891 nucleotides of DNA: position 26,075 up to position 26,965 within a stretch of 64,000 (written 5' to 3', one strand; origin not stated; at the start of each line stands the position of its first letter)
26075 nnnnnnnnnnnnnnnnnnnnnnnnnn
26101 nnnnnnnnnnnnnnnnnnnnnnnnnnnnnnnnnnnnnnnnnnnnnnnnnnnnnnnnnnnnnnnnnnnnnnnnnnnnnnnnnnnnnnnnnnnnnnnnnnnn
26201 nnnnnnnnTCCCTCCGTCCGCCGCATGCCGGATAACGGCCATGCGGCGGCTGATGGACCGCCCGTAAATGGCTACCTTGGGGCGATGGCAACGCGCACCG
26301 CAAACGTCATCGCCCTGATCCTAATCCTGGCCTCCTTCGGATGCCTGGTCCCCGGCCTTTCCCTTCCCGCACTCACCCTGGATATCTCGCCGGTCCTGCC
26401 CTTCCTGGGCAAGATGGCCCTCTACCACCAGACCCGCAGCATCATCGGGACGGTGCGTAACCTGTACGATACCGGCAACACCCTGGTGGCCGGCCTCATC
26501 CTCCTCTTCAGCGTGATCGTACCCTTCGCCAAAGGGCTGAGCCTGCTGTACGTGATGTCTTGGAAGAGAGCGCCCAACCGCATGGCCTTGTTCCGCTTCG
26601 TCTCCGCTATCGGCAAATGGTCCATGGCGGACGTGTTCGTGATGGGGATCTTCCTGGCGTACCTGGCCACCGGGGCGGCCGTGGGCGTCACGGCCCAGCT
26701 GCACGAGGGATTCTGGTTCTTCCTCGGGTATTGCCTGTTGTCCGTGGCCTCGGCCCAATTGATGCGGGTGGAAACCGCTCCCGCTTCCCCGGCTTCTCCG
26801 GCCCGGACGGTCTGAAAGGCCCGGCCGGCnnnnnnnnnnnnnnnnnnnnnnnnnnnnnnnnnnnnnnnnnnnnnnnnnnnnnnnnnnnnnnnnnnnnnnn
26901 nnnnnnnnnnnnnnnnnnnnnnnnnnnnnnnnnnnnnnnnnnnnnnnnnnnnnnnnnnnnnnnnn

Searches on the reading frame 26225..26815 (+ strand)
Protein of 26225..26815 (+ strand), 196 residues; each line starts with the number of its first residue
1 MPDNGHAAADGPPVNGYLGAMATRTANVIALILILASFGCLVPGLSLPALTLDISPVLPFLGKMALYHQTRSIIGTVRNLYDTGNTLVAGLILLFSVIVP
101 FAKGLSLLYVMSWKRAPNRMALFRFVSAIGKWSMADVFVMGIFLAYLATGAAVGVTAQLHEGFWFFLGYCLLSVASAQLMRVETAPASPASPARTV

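Call 53: search_protein_families(library=pfam, proteins=[window:26225-26815:+], max_evalue=0.01)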
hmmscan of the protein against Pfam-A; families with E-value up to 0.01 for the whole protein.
window:26225-26815:+ (196 aa): 1 family
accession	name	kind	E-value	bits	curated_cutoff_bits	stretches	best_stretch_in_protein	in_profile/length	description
PF04403.18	PqiA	-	1.8e-19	70.6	23.8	1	59-180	22-146/156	Paraquat-inducible protein A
